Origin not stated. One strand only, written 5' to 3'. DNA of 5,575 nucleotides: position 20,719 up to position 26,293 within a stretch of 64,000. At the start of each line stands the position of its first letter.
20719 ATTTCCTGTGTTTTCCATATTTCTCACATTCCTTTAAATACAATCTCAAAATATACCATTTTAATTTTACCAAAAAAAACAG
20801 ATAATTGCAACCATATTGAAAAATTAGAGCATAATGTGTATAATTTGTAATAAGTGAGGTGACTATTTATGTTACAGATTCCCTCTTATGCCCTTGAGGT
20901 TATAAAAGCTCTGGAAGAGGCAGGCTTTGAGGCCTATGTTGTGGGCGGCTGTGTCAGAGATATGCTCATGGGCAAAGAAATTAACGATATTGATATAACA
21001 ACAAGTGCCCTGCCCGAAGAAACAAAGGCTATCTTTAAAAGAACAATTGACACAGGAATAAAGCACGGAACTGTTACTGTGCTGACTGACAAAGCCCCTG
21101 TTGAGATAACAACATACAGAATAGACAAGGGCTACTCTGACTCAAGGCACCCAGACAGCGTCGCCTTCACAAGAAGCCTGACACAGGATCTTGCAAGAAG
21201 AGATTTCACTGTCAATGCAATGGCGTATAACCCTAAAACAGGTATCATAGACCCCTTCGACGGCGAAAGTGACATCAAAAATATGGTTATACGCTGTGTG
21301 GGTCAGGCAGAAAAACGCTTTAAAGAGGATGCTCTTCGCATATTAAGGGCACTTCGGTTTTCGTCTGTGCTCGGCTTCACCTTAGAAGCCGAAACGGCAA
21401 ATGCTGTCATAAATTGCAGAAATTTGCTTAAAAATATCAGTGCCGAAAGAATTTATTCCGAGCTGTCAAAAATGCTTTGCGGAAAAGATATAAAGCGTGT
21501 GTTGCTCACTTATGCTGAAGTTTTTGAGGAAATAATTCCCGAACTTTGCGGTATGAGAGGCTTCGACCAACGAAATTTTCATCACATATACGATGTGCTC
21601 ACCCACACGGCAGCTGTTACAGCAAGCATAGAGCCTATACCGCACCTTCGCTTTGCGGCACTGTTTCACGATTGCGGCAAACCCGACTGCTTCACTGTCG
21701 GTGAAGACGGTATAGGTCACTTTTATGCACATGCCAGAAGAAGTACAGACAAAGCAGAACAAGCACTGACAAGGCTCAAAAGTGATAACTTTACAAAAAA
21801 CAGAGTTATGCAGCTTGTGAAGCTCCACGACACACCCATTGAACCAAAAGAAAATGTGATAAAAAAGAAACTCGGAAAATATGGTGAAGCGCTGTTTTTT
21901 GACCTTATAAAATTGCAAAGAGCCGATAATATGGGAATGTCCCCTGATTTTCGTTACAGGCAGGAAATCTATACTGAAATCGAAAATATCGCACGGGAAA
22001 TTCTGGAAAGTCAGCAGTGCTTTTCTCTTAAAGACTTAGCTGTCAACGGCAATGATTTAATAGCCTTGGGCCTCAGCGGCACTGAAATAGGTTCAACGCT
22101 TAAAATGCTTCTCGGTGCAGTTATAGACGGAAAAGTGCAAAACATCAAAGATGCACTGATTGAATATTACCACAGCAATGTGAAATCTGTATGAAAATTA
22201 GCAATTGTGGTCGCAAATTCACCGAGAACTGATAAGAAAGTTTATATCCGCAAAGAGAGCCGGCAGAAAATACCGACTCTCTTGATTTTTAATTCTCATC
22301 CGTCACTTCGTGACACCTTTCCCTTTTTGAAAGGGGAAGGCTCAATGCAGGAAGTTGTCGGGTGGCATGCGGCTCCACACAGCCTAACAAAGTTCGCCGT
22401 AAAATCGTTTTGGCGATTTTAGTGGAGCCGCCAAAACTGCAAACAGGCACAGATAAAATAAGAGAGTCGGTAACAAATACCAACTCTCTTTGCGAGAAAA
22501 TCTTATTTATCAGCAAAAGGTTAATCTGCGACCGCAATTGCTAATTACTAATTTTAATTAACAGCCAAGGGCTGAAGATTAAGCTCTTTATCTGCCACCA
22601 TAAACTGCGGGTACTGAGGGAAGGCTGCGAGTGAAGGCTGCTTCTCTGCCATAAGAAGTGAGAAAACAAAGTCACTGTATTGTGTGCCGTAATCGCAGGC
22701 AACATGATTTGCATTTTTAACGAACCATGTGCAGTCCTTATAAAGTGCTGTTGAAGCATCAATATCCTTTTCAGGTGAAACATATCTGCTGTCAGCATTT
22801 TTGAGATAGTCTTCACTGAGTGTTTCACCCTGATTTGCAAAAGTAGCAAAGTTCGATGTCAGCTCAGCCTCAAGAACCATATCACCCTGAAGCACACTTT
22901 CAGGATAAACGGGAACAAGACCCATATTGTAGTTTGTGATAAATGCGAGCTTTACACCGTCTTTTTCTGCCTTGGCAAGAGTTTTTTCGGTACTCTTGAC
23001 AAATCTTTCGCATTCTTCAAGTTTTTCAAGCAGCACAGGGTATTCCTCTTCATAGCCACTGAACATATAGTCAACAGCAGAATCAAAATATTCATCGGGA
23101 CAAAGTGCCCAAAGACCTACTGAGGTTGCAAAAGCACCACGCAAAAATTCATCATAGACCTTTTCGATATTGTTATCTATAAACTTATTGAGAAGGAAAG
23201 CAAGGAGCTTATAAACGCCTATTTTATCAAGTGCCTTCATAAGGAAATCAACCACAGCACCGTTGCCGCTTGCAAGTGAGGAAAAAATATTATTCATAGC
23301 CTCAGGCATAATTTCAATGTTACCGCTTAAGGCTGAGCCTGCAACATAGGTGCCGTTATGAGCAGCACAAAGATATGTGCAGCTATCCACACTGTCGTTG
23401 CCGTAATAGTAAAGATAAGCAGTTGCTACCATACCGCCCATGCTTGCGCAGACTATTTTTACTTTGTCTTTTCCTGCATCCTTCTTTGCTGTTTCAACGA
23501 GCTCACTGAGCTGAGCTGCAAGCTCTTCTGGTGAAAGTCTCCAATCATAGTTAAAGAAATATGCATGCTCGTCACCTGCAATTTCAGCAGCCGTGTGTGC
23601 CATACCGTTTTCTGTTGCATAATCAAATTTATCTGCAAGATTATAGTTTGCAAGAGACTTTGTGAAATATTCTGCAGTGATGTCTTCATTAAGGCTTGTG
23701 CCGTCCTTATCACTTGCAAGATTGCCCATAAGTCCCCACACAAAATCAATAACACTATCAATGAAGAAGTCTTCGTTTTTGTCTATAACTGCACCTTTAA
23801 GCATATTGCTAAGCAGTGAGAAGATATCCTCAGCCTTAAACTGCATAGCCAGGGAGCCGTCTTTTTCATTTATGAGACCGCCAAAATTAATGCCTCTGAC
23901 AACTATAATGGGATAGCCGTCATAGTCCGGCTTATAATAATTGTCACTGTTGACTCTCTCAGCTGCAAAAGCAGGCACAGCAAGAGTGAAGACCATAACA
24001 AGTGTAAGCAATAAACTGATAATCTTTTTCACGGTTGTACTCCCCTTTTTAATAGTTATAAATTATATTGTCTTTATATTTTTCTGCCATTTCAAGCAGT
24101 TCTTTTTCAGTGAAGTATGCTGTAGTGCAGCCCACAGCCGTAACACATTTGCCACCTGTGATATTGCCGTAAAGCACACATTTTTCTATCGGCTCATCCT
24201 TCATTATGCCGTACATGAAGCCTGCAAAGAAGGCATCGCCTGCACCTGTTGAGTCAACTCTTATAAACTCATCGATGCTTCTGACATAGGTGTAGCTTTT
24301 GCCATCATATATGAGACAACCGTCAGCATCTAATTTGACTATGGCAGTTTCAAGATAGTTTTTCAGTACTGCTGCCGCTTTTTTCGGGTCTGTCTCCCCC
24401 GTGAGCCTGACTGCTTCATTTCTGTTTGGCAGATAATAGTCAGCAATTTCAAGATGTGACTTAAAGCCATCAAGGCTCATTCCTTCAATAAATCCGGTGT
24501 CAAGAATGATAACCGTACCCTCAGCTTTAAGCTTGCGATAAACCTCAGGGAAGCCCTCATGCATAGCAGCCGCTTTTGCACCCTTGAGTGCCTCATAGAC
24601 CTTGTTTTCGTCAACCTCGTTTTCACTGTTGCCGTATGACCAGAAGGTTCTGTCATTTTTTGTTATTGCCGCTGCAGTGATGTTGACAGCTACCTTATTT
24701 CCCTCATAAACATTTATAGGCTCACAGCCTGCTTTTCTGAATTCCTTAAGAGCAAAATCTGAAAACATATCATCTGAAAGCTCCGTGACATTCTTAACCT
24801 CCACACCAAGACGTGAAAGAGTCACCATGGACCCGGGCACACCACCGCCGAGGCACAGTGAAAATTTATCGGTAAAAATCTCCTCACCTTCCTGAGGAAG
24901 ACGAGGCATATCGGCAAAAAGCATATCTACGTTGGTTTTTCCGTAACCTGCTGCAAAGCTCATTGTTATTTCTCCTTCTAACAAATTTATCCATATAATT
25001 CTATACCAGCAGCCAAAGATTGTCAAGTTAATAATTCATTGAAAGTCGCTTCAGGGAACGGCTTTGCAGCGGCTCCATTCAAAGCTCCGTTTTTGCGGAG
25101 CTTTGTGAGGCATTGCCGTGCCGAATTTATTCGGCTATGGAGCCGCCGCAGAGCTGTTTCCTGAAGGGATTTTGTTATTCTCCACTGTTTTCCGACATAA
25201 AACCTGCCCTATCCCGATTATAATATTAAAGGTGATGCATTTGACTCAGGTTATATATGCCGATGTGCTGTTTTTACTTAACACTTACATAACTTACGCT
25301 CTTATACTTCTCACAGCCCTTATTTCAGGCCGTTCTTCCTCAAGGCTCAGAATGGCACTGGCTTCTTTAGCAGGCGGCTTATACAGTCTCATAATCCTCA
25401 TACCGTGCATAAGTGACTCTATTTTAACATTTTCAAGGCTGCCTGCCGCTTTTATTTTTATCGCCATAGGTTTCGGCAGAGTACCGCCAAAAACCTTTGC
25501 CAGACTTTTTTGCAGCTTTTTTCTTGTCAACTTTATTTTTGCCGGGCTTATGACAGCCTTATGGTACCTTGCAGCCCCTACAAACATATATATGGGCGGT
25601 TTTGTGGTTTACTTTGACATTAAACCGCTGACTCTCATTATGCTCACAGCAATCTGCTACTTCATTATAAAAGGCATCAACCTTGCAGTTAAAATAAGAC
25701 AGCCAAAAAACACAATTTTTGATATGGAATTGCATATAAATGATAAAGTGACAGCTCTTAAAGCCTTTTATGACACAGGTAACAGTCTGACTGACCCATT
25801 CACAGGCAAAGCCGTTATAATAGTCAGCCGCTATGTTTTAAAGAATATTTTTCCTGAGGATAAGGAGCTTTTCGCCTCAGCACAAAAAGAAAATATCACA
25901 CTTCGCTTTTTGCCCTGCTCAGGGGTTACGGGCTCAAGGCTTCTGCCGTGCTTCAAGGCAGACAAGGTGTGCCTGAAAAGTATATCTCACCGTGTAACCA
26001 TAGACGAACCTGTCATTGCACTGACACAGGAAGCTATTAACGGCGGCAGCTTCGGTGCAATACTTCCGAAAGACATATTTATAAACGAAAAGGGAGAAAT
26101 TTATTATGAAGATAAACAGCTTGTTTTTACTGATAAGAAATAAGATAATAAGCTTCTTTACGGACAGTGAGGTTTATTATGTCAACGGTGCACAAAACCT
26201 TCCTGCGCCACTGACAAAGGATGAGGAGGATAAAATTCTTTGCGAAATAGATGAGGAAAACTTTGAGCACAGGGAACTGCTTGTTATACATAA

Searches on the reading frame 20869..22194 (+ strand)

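Call 67: search_protein_families(library=pfam, proteins=[window:20869-22194:+], max_evalue=0.00001)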
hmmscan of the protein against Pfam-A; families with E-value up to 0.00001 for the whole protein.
window:20869-22194:+ (441 aa): 3 families
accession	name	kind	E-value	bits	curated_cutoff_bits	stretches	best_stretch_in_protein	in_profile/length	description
PF01743.26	PolyA_pol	-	8e-41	139.8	23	1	22-142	1-126/126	Poly A polymerase head domain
PF12627.12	PolyA_pol_RNAbd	-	7.2e-12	45.3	22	1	169-226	1-60/64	Probable RNA and SrmB- binding site of polymerase A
PF13735.12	tRNA_NucTran2_2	-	1.8e-11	44.6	27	1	290-432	18-147/149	tRNA nucleotidyltransferase domain 2 putative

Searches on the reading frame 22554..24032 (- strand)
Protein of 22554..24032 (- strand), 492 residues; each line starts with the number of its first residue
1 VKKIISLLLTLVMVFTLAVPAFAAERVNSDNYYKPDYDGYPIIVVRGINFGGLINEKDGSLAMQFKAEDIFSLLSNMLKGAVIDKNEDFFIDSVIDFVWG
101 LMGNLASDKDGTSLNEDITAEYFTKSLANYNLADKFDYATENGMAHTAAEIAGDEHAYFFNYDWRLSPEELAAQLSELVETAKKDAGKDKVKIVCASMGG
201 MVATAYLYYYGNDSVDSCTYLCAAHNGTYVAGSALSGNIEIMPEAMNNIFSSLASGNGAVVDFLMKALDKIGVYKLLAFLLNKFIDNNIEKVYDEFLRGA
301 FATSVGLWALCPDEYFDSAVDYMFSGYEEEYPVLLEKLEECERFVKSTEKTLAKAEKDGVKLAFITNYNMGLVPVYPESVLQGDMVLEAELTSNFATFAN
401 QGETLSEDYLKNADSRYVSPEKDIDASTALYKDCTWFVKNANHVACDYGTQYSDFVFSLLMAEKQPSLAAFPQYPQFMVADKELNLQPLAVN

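Call 67: search_protein_families(library=pfam, proteins=[window:22554-24032:-], max_evalue=0.00001)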
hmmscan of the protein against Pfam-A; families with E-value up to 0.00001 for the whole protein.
window:22554-24032:- (492 aa): 2 families
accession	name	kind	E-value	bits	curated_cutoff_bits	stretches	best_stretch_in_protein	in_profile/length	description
PF02450.21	LCAT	-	2.9e-06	27.2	21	1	160-231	90-168/392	Lecithin:cholesterol acyltransferase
PF00561.26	Abhydrolase_1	-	7.4e-06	26.2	25.8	0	174-253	54-131/245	alpha/beta hydrolase fold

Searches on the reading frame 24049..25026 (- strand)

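Call 67: search_protein_families(library=pfam, proteins=[window:24049-25026:-], max_evalue=0.00001)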
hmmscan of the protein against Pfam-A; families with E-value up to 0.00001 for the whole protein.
window:24049-25026:- (325 aa): 1 family
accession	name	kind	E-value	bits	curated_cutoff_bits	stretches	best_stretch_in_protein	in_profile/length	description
PF00294.29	PfkB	-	1.4e-30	107.2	25.8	1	48-302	24-297/302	pfkB family carbohydrate kinase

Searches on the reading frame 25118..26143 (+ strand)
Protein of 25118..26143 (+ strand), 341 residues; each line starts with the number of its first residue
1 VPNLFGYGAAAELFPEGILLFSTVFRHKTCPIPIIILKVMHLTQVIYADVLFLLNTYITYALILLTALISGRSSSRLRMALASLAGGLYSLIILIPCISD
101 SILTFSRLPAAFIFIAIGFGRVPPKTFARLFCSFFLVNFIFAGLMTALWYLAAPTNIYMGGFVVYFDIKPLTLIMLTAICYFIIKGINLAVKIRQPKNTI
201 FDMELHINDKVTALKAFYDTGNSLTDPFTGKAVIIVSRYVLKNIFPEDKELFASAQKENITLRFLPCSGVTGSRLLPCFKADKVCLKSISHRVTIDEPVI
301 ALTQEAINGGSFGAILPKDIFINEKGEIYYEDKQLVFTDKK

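Call 67: search_protein_families(library=pfam, proteins=[window:25118-26143:+], max_evalue=0.00001)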
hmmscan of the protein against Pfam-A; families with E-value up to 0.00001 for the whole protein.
window:25118-26143:+ (341 aa): 1 family
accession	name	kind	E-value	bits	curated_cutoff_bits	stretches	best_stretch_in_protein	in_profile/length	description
PF03419.18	Peptidase_U4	-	2.5e-56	191.5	28.4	1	45-320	1-284/284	Sporulation factor SpoIIGA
